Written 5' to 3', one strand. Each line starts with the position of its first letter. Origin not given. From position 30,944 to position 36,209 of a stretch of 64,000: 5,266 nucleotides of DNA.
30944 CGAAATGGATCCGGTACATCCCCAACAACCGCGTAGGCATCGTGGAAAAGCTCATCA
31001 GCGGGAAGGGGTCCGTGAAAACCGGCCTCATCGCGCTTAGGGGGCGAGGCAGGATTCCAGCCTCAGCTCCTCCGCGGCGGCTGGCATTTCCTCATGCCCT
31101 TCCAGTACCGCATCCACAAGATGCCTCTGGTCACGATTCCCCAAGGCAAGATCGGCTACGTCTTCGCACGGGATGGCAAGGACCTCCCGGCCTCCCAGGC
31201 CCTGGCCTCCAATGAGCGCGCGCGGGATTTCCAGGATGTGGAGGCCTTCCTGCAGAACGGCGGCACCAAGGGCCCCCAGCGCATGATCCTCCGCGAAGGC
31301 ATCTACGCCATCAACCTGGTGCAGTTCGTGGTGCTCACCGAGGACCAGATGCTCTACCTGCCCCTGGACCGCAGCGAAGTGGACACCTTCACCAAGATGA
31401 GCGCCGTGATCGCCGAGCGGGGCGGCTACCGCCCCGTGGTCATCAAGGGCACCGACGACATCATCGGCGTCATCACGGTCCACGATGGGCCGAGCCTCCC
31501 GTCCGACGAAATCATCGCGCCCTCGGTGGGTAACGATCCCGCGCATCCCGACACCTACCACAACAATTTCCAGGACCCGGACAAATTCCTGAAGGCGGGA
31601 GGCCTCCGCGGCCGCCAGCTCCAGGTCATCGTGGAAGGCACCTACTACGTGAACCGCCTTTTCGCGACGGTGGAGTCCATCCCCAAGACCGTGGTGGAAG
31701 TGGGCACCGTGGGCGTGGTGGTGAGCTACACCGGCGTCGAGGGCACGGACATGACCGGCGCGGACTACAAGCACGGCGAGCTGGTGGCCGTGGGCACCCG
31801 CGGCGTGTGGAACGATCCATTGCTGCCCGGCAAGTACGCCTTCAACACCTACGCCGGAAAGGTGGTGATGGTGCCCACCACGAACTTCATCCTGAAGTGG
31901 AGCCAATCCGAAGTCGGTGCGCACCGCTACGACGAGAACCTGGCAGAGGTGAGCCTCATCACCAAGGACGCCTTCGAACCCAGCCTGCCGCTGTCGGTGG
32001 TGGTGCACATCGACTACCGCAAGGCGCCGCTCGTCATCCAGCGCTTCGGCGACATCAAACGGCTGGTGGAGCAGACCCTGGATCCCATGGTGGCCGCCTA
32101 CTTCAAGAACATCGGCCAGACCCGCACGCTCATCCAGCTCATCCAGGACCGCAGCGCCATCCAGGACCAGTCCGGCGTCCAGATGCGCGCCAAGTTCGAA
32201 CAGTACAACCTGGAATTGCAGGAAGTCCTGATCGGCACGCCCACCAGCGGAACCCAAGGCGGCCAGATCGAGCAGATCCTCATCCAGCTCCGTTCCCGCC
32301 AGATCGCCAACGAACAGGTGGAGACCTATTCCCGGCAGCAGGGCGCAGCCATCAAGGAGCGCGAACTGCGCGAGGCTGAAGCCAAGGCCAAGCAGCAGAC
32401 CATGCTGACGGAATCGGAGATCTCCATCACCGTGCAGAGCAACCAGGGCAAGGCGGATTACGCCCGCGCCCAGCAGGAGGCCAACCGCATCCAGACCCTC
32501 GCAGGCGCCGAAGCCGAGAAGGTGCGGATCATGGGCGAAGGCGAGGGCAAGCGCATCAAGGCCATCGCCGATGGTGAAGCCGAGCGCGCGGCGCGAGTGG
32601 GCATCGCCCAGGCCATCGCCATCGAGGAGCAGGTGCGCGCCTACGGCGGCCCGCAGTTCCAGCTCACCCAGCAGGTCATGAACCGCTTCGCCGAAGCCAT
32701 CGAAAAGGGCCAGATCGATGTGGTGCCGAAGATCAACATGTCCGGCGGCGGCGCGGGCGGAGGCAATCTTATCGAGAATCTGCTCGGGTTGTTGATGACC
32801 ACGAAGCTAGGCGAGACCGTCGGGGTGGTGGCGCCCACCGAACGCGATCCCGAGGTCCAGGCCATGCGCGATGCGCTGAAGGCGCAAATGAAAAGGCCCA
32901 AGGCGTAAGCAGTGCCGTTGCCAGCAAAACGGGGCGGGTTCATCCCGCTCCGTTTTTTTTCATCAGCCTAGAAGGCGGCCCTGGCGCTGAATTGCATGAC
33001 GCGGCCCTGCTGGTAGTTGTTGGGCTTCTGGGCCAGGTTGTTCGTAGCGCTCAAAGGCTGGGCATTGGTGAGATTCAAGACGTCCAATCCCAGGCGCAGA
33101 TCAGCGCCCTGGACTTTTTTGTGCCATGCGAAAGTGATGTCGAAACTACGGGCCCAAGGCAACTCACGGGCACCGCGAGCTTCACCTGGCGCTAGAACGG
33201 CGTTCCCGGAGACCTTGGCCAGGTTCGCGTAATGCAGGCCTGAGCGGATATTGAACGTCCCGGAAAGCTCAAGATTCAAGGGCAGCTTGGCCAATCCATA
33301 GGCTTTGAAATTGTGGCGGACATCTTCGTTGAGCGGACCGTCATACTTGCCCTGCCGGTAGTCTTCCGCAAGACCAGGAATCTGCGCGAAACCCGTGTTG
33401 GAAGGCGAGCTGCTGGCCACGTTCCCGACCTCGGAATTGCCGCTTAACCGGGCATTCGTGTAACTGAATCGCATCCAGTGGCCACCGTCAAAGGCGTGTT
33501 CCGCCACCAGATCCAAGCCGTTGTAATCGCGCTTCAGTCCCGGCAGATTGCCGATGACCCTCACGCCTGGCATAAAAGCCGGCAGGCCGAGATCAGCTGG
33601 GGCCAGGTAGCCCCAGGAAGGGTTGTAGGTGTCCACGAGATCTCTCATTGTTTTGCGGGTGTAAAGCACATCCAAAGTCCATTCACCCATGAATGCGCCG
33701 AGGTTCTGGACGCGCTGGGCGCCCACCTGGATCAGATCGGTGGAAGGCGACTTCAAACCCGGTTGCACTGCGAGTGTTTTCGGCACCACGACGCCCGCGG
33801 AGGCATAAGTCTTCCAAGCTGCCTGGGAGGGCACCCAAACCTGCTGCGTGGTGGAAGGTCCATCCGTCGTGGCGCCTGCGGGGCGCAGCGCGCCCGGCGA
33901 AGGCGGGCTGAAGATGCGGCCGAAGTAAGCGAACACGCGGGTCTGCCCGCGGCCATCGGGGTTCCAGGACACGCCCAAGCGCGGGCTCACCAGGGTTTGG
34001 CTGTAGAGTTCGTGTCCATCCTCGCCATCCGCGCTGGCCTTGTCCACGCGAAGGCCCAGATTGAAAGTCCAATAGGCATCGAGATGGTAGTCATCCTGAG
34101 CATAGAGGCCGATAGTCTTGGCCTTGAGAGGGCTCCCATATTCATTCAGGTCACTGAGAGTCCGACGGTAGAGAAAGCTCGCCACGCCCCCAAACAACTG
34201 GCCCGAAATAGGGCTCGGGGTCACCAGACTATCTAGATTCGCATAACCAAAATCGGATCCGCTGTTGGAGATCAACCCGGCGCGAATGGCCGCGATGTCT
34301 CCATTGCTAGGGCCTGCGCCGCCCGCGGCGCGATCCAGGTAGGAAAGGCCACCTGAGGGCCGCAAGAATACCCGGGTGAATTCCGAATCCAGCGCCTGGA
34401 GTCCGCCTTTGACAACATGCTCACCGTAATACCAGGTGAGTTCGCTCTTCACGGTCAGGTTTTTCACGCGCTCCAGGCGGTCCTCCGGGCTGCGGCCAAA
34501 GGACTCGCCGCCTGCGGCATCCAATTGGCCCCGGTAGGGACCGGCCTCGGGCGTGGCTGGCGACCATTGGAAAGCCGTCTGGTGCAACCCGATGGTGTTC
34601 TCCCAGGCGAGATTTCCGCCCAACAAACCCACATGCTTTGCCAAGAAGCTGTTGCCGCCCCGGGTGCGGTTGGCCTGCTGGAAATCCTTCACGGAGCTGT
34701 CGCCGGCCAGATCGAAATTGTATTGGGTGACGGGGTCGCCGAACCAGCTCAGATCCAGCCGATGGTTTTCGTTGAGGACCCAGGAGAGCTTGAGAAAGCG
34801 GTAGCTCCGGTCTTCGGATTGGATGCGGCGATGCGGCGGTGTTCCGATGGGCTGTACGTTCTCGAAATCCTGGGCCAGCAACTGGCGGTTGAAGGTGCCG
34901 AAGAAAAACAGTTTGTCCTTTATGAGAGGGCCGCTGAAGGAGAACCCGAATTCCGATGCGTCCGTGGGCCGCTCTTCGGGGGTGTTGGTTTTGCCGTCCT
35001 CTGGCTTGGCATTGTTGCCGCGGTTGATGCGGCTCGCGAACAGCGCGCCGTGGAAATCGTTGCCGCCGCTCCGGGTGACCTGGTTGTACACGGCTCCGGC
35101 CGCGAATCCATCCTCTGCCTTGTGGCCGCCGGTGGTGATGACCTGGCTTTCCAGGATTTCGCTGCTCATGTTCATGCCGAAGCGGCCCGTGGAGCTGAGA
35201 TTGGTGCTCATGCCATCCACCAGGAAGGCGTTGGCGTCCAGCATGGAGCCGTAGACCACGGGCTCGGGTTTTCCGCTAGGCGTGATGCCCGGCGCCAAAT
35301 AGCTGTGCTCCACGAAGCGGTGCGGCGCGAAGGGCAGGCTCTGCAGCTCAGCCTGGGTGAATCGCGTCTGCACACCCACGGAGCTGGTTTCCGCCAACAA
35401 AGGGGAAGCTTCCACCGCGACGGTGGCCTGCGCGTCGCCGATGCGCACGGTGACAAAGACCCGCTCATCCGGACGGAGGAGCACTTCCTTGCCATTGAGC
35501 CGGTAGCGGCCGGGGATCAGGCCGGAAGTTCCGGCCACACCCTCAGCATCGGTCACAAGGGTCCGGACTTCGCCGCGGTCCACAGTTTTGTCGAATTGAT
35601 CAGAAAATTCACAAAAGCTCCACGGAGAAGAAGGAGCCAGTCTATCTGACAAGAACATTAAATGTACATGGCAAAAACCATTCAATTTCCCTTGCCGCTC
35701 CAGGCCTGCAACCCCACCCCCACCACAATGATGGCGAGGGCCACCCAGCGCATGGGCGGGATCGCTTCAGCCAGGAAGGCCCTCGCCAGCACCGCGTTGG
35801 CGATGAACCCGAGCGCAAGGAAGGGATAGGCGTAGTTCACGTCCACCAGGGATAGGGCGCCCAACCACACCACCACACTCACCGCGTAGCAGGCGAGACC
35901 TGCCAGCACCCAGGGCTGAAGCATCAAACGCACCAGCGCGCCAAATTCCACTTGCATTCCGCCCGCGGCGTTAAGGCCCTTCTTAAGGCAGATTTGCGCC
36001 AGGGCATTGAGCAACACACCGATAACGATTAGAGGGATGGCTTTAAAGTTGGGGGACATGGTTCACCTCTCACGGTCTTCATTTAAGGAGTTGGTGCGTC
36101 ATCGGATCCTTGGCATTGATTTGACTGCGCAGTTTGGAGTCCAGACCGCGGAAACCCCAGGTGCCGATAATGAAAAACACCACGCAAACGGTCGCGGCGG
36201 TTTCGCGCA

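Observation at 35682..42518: Envelope-modification gene cluster: LytS/LytTR two-component system, then standalone ArnA dehydrogenase domain, two GT-C ArnT-like transferases and an ArnE-like gene, all on one strand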

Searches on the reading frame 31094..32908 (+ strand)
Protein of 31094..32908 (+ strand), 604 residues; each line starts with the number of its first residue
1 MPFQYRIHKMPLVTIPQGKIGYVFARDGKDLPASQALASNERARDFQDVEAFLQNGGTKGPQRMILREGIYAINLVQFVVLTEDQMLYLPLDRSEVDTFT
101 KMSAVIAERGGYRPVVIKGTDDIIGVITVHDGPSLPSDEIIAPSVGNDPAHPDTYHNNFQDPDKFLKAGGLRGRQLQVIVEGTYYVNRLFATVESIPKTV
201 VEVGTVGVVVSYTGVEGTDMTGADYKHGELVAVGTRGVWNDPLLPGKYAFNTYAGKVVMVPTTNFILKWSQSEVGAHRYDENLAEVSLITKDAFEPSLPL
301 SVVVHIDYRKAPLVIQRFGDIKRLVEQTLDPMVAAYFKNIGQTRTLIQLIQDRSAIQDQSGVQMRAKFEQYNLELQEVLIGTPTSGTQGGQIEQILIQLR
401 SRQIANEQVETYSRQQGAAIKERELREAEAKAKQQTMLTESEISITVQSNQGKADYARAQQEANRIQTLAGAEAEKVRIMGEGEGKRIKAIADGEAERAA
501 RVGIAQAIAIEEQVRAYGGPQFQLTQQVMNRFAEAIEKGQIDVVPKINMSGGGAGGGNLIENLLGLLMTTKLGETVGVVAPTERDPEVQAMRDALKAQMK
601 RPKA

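Call 19: search_protein_families(library=pfam, proteins=[window:31094-32908:+], max_evalue=0.01)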
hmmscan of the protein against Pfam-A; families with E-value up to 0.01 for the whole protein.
window:31094-32908:+ (604 aa): 1 family
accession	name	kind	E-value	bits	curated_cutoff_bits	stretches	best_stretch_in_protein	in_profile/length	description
PF01145.31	Band_7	-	4.8e-14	53.2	23.6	1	201-395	3-154/176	SPFH domain / Band 7 family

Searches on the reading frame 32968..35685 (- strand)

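Call 4: search_protein_families(library=pfam, proteins=[window:32968-35685:-], max_evalue=0.01)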
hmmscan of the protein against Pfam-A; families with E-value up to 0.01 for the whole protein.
window:32968-35685:- (905 aa): 2 families
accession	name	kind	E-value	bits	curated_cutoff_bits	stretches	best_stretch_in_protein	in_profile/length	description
PF25183.1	OMP_b-brl_4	-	1.5e-26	93.6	30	3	203-271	1-68/838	Outer membrane beta barrel domain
PF00593.30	TonB_dep_Rec_b-barrel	-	1.4e-11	45.4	27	1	469-872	131-436/436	TonB dependent receptor-like, beta-barrel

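Call 5: search_protein_families(library=ncbifam, proteins=[window:32968-35685:-], max_evalue=0.01)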
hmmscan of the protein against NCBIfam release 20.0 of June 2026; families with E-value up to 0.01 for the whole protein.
window:32968-35685:- (905 aa): 2 families
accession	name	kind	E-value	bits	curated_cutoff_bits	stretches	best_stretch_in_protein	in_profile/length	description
TIGR01785.1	TonB-hemin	subfamily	1.6e-06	26.8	316.85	1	520-597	361-443/677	TonB-dependent heme/hemoglobin receptor family protein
TIGR01786.1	TonB-hemlactrns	subfamily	1.4e-05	23.7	323.75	1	518-597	386-467/719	TonB-dependent hemoglobin/transferrin/lactoferrin family receptor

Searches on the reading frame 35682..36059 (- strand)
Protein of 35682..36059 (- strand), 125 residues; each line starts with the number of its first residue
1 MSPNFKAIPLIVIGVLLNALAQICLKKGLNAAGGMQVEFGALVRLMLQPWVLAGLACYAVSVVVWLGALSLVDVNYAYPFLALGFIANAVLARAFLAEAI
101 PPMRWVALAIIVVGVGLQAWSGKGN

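Call 4: search_protein_families(library=pfam, proteins=[window:35682-36059:-], max_evalue=0.01)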
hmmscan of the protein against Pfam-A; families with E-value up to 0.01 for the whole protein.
window:35682-36059:- (125 aa): 2 families
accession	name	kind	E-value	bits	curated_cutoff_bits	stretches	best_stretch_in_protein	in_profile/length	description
PF00892.27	EamA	-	0.00061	20.5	28.2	1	51-117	66-132/135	EamA-like transporter family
PF03151.22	TPT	-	0.008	16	30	1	60-118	77-135/291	Triose-phosphate Transporter family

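Call 5: search_protein_families(library=ncbifam, proteins=[window:35682-36059:-], max_evalue=0.01)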
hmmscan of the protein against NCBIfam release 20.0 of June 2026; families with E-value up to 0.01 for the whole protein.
window:35682-36059:- (125 aa): 3 families
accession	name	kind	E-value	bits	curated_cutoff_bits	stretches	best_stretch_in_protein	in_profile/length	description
NF011625.2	PRK15051.1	equivalog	3.9e-09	36.7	92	1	11-115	6-104/111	4-amino-4-deoxy-L-arabinose-phosphoundecaprenol flippase subunit ArnE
NF002816.2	PRK02971.1-2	equivalog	4.3e-08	33.6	99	1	12-116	4-114/120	4-amino-4-deoxy-L-arabinose-phosphoundecaprenol flippase subunit ArnF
TIGR00817.1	tpt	subfamily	0.0064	16.1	317.9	1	68-120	85-137/302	Tpt phosphate/phosphoenolpyruvate translocator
